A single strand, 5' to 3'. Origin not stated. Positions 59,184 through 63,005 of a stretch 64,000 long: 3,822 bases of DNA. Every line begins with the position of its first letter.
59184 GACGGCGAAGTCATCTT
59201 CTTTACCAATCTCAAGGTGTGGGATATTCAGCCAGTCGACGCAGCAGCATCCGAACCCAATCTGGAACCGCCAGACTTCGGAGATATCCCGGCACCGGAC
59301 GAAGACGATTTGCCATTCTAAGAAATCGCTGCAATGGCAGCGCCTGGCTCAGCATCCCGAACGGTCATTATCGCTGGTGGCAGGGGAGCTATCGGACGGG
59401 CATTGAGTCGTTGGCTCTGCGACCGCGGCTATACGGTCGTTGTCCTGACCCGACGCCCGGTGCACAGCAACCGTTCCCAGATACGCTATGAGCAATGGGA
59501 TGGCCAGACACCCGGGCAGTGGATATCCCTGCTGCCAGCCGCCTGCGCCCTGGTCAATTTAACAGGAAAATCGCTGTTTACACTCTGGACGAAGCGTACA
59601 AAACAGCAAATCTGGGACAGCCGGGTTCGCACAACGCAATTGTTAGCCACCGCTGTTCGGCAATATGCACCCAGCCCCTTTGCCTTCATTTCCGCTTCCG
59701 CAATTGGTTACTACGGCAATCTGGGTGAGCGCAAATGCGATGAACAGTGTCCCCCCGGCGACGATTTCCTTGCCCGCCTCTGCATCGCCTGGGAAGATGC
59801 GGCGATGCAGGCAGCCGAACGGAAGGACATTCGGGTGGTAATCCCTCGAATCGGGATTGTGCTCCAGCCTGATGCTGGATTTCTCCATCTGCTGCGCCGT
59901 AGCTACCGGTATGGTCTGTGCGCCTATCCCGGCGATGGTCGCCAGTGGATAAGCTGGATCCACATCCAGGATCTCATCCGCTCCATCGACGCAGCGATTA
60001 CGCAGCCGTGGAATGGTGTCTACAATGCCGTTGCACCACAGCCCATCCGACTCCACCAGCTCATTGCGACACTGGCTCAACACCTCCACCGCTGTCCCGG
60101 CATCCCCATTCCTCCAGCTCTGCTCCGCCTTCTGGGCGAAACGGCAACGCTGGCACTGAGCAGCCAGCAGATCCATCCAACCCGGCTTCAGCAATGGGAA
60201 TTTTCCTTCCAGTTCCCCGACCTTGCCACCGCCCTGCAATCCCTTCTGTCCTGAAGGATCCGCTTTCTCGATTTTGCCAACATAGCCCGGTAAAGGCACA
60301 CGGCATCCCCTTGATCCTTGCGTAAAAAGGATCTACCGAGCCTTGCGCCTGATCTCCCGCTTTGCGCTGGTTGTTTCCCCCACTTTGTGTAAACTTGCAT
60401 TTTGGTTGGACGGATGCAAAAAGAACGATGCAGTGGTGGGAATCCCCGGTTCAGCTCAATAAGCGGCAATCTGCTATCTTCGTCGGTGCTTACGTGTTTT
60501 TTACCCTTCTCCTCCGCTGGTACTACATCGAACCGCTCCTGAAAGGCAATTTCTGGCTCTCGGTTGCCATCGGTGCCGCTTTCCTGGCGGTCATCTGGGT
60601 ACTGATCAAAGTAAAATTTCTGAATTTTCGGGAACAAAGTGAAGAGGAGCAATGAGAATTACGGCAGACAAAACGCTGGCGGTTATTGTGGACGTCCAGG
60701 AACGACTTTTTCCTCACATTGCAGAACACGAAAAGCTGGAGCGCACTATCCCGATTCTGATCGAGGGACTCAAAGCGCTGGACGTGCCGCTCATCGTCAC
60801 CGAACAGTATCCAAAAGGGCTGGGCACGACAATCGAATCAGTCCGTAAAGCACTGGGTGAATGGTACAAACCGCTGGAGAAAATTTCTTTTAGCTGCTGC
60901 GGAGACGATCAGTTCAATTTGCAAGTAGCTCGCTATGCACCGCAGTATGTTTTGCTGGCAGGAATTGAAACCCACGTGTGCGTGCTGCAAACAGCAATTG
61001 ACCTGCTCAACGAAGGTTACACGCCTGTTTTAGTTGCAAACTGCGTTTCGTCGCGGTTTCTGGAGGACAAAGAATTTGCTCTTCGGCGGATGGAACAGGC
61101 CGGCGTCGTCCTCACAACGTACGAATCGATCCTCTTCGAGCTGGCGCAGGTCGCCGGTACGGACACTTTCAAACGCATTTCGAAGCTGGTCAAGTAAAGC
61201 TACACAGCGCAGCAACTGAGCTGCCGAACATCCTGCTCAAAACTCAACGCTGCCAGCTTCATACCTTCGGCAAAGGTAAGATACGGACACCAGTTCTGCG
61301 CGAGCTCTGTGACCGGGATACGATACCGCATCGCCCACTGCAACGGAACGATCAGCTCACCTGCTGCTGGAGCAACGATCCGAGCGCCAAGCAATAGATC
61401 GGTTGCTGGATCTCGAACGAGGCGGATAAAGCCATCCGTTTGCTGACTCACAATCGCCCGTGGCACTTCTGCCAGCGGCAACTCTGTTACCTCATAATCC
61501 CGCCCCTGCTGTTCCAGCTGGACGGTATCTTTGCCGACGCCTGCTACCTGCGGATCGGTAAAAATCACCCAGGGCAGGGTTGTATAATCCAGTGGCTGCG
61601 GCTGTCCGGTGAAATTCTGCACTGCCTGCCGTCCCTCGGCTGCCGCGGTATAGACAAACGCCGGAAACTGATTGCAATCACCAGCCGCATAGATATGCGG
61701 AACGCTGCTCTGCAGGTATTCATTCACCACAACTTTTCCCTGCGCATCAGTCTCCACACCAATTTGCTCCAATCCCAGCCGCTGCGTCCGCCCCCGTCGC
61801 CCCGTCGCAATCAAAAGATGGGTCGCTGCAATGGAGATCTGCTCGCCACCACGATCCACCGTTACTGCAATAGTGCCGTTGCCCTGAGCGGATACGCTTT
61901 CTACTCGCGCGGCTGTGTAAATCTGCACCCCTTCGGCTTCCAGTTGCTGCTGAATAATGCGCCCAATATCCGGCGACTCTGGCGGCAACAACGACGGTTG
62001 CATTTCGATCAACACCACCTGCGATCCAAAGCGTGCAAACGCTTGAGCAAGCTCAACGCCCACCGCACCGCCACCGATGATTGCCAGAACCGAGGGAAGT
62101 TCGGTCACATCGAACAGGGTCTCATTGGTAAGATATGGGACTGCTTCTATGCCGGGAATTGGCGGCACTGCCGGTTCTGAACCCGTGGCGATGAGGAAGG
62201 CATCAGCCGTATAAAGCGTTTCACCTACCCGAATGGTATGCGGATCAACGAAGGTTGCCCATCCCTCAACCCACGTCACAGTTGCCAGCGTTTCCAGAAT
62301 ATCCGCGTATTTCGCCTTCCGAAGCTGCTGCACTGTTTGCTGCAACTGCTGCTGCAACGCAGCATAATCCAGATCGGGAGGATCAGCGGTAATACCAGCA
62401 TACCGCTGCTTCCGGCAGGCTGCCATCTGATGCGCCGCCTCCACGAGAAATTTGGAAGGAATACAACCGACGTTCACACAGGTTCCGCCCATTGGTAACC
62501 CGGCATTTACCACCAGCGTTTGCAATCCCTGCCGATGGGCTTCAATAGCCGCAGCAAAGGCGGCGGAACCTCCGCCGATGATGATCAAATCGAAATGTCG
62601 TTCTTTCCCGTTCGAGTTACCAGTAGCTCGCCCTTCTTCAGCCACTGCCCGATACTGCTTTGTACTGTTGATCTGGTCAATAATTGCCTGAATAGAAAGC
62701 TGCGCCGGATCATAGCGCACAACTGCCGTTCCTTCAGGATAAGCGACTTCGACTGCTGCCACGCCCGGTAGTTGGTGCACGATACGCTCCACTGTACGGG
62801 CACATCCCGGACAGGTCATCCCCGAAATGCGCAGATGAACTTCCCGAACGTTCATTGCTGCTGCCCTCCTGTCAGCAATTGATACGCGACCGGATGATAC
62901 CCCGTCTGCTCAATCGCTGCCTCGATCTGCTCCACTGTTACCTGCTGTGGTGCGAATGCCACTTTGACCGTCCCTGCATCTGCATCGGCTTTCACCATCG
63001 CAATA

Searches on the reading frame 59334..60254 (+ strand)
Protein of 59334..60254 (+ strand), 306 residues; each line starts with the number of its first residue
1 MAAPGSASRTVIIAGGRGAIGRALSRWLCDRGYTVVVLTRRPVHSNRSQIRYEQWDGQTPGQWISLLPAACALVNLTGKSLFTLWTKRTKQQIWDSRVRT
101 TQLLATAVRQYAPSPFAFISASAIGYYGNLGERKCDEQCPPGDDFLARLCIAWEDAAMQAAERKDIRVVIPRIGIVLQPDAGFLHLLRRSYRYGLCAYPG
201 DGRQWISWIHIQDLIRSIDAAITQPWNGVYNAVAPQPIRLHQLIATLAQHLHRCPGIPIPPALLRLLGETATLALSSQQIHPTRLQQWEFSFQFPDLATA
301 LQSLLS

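Call 70: search_protein_families(library=pfam, proteins=[window:59334-60254:+], max_evalue=0.0001)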
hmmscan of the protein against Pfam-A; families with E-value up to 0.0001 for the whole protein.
window:59334-60254:+ (306 aa): 4 families
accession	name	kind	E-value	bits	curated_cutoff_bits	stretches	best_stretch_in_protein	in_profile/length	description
PF01370.27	Epimerase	-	2.9e-18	66.6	20.9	1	11-231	1-238/240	NAD dependent epimerase/dehydratase family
PF08338.16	DUF1731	-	1.6e-12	47.4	27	1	261-304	3-47/47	Domain of unknown function (DUF1731)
PF16363.11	GDP_Man_Dehyd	-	8.4e-07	29.2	27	0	13-51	2-40/332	GDP-mannose 4,6 dehydratase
PF08659.16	KR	-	9.7e-07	29.3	22.6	1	10-49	2-42/180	KR domain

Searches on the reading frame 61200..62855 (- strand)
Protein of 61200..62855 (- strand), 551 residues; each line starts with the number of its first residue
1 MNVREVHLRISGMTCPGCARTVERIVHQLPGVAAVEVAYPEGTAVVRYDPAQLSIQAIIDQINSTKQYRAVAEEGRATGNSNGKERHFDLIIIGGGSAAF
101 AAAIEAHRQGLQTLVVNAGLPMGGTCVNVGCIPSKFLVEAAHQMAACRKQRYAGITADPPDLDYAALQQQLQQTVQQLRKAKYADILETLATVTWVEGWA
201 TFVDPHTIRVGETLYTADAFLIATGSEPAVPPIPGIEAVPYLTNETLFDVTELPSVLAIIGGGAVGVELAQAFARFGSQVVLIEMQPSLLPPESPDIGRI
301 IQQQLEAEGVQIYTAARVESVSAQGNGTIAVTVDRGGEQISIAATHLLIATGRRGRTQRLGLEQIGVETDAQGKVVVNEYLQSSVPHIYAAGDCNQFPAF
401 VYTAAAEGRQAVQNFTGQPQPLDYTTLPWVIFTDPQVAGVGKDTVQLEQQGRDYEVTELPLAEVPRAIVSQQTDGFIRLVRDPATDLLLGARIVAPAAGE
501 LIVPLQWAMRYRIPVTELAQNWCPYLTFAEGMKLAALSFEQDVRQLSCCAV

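Call 39: search_protein_families(library=pfam, proteins=[window:61200-62855:-], max_evalue=0.001)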
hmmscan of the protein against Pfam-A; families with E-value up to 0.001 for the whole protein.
window:61200-62855:- (551 aa): 15 families
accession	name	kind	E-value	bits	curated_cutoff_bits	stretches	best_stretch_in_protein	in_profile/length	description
PF07992.20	Pyr_redox_2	-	1.6e-66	225.2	26.1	1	88-408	1-291/291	Pyridine nucleotide-disulphide oxidoreductase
PF02852.28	Pyr_redox_dim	-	1.5e-24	86.7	25.3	1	428-535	2-109/110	Pyridine nucleotide-disulphide oxidoreductase, dimerisation domain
PF00070.33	Pyr_redox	-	5.4e-21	75.3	22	1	257-333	2-79/82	Pyridine nucleotide-disulphide oxidoreductase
PF00403.32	HMA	-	2.3e-15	57.2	24.8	1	8-65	2-59/62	Heavy-metal-associated domain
PF13738.12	Pyr_redox_3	-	1.5e-14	54.4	30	1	91-392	1-305/305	Pyridine nucleotide-disulphide oxidoreductase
PF12831.13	FAD_oxidored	-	7.6e-13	49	27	1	89-133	1-45/416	FAD dependent oxidoreductase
PF01134.28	GIDA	-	3.8e-12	46.4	22.1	1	89-226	1-150/391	Glucose inhibited division protein A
PF01266.30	DAO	-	1e-08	35.5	27.9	0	89-142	1-56/353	FAD dependent oxidoreductase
PF03486.20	HI0933_like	-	2e-08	34.4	50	0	294-375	108-185/244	HI0933-like protein Rossmann domain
PF00890.30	FAD_binding_2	-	3.2e-08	33.7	20.4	1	89-126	1-38/414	FAD binding domain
PF01494.25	FAD_binding_3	-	7.4e-07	29.2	22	0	296-372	101-179/349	FAD binding domain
PF05834.18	Lycopene_cycl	-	0.00014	21.5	23.4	0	257-292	2-39/380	Lycopene cyclase protein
PF13450.12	NAD_binding_8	-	0.00023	21.8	21.9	0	259-288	1-30/68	NAD(P)-binding Rossmann-like domain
PF02737.24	3HCDH_N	-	0.00023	21.5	22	0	257-311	2-56/180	3-hydroxyacyl-CoA dehydrogenase, NAD binding domain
PF01946.23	Thi4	-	0.00026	20.8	26.2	0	88-140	18-71/235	Thi4 family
